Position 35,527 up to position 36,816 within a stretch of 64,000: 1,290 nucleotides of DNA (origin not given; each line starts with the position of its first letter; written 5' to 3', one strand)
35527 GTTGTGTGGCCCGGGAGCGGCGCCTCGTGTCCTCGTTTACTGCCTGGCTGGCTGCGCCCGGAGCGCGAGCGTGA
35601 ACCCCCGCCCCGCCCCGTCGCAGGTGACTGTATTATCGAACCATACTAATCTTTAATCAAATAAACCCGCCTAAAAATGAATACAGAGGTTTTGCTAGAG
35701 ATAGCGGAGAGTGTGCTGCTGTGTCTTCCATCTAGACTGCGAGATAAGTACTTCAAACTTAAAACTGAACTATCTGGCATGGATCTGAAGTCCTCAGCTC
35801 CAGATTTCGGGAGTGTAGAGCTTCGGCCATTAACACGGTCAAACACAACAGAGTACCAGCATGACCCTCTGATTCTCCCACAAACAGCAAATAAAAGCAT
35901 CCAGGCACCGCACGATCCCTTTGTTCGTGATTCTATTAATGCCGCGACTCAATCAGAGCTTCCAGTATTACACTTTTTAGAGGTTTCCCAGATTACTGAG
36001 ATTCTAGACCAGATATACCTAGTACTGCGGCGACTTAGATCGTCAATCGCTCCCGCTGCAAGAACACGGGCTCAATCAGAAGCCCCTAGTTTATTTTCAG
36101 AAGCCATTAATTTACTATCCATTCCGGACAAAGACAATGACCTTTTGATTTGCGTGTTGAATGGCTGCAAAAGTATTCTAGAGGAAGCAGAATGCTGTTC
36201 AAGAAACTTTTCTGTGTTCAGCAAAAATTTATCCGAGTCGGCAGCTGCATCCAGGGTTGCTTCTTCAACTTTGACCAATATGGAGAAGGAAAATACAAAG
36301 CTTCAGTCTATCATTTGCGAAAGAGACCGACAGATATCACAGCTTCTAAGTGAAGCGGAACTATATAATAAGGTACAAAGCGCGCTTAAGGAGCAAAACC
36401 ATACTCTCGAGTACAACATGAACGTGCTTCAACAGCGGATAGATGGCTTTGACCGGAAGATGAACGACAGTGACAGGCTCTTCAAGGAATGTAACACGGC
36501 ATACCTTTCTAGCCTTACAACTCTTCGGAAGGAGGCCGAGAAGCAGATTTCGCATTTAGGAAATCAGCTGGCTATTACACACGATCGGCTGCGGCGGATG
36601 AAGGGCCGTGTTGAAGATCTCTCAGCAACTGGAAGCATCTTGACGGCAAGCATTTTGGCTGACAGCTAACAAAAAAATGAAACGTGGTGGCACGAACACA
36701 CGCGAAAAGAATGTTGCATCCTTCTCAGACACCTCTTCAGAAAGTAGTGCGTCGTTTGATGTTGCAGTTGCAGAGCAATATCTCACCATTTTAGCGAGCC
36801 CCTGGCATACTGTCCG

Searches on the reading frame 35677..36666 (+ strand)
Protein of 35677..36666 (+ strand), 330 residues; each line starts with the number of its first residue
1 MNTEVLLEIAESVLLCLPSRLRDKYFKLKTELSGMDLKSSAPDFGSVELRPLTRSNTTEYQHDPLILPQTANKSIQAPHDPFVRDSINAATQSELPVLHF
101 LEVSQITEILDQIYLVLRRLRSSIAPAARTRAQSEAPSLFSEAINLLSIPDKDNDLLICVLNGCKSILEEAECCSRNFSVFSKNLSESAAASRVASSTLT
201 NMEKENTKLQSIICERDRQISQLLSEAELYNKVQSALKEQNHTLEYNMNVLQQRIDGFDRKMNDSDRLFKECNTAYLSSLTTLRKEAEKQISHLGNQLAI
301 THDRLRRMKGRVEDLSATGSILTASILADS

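Call 15: find_encoding_contigs(protein=window:35677-36666:+, flank=10000, max_places=10)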
Protein window:35677-36666:+ (330 aa): 23 contigs read that carry it; 7 places shown.
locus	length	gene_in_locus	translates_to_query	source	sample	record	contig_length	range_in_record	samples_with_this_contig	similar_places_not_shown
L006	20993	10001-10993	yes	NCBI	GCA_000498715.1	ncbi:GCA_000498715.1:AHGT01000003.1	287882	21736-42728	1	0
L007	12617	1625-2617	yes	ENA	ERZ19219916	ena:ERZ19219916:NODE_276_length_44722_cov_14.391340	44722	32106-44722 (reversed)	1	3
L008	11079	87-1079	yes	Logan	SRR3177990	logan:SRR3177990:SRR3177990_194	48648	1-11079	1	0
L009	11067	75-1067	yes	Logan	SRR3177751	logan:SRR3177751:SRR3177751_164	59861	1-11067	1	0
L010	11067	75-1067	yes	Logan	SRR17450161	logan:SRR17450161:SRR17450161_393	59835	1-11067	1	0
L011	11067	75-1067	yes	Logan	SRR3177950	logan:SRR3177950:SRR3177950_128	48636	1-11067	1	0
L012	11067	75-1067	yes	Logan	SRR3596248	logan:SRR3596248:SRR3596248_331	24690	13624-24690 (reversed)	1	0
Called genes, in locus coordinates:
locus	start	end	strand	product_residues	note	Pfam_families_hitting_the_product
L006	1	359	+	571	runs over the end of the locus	-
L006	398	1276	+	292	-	PF10584:Proteasome_A_N, PF00227:Proteasome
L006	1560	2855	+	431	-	PF10234:Cluap1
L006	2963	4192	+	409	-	PF00162:PGK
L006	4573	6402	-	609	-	PF03302:VSP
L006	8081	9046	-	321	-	-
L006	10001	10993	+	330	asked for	PF28175:T4SS_LegC2C7 (weak)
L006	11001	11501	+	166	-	-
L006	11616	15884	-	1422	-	PF18027:Pepdidase_M14_N (weak), PF00246:Peptidase_M14 (faint)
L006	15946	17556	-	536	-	PF00069:Pkinase, PF07714:PK_Tyr_Ser-Thr, PF13606:Ank_3 (faint), PF24521:Ank_KRIT1 (faint), PF12796:Ank_2, PF13637:Ank_4 (weak), PF13857:Ank_5 (weak), PF00023:Ank (weak)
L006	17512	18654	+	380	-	PF10609:ParA, PF01656:CbiA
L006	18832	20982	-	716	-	-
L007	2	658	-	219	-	?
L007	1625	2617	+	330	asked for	PF28175:T4SS_LegC2C7 (weak)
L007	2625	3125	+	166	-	-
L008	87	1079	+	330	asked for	PF28175:T4SS_LegC2C7 (weak)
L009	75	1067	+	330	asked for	PF28175:T4SS_LegC2C7 (weak)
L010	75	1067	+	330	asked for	PF28175:T4SS_LegC2C7 (weak)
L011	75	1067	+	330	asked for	PF28175:T4SS_LegC2C7 (weak)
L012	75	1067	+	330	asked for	PF28175:T4SS_LegC2C7 (weak)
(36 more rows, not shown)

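Call 20: find_homologous_proteins(query=window:35677-36666:+)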
Query window:35677-36666:+ (330 aa): 4 proteins with E <= 0.001 among 2709 candidates.
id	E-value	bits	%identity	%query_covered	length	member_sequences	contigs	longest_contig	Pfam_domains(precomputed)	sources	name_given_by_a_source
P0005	4.6e-206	701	100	100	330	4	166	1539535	PF28175.1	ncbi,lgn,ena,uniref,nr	ncbi:hypothetical protein GL50803_0010979 [Giardia duodenalis]|uniref:Uncharacterized protein n=2 Ta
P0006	6.7e-180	615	87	100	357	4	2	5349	-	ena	-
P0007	1.6e-170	584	84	100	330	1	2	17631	PF28175.1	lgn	-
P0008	1.4e-158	545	78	100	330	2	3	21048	PF28175.1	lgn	-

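Call 21: find_encoding_contigs(protein=P0007, flank=10000, max_places=3)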
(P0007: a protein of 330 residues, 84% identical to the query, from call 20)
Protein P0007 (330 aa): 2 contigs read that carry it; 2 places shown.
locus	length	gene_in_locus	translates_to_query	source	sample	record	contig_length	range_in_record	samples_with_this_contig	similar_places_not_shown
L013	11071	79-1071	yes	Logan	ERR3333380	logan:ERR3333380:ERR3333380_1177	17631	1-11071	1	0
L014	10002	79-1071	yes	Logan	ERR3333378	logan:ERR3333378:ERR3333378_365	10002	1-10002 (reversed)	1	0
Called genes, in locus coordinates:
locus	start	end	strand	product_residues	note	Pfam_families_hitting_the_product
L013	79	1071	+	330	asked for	PF28175:T4SS_LegC2C7 (faint)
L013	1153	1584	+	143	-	-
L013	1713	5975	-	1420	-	PF18027:Pepdidase_M14_N (weak), PF00246:Peptidase_M14 (faint)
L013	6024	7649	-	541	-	PF07714:PK_Tyr_Ser-Thr, PF00069:Pkinase, PF12796:Ank_2, PF13606:Ank_3 (faint), PF12796:Ank_2, PF13637:Ank_4 (weak), PF00023:Ank (weak), PF13857:Ank_5 (weak), +1 more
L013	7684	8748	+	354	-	PF01656:CbiA, PF10609:ParA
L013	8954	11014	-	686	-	-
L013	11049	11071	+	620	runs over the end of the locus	-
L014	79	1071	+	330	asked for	PF28175:T4SS_LegC2C7 (faint)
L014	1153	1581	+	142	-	-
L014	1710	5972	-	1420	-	PF18027:Pepdidase_M14_N (weak), PF00246:Peptidase_M14 (faint)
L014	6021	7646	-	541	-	PF07714:PK_Tyr_Ser-Thr, PF00069:Pkinase, PF12796:Ank_2, PF13606:Ank_3 (faint), PF12796:Ank_2, PF13637:Ank_4 (weak), PF00023:Ank (weak), PF13857:Ank_5 (weak), +1 more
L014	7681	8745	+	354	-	PF01656:CbiA, PF10609:ParA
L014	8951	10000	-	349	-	?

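Call 22: find_encoding_contigs(protein=P0008, flank=10000, max_places=3)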
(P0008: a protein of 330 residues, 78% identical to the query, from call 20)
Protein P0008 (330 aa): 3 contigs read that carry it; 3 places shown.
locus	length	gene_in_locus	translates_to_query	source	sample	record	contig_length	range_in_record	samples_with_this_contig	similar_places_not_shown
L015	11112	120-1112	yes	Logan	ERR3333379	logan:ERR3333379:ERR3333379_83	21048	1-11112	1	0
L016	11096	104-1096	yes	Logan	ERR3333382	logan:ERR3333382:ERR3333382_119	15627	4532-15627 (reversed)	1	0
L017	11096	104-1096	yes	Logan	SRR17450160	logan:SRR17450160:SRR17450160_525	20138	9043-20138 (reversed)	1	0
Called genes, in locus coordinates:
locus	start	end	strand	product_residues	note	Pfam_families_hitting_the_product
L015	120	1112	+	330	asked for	PF28175:T4SS_LegC2C7 (weak)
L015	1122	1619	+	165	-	-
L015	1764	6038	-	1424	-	PF18027:Pepdidase_M14_N (weak), PF00246:Peptidase_M14 (faint)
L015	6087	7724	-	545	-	PF00069:Pkinase, PF07714:PK_Tyr_Ser-Thr, PF13857:Ank_5 (faint), PF24521:Ank_KRIT1 (faint), PF12796:Ank_2, PF12796:Ank_2, PF13637:Ank_4 (weak), PF00023:Ank (weak), +1 more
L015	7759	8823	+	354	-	PF01656:CbiA, PF10609:ParA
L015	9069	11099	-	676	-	-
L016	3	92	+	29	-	?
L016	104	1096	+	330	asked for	PF28175:T4SS_LegC2C7 (weak)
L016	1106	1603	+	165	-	-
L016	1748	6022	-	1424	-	PF18027:Pepdidase_M14_N (weak), PF00246:Peptidase_M14 (faint)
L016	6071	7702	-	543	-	PF00069:Pkinase, PF07714:PK_Tyr_Ser-Thr, PF13857:Ank_5 (faint), PF13606:Ank_3 (faint), PF24521:Ank_KRIT1 (faint), PF12796:Ank_2, PF13637:Ank_4 (weak), PF00023:Ank (weak)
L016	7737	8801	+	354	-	PF01656:CbiA, PF10609:ParA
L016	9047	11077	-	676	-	-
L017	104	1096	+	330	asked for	PF28175:T4SS_LegC2C7 (weak)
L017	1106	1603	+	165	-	-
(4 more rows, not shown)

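Call 23: find_encoding_contigs(protein=P0006, flank=10000, max_places=3)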
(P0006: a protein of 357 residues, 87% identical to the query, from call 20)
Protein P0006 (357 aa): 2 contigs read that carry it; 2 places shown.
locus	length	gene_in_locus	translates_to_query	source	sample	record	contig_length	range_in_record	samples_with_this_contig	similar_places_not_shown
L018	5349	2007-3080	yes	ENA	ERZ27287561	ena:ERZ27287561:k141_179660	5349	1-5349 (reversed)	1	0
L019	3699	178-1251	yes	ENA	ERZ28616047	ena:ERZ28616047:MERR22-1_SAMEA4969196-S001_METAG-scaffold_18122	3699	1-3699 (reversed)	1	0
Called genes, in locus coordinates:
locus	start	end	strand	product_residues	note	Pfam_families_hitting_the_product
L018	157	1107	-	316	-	-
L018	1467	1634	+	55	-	-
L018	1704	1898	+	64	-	-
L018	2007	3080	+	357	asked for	-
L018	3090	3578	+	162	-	-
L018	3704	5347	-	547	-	?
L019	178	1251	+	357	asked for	-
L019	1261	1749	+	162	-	-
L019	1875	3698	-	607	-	?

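Call 33: search_protein_families(library=pfam, proteins=[window:35677-36666:+], max_evalue=0.01)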
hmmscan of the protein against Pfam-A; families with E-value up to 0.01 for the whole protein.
window:35677-36666:+ (330 aa): 1 family
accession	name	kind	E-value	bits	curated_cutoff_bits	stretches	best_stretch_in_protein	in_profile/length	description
PF12329.13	TMF_DNA_bd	-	0.0061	17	35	1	212-270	6-64/74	TATA element modulatory factor 1 DNA binding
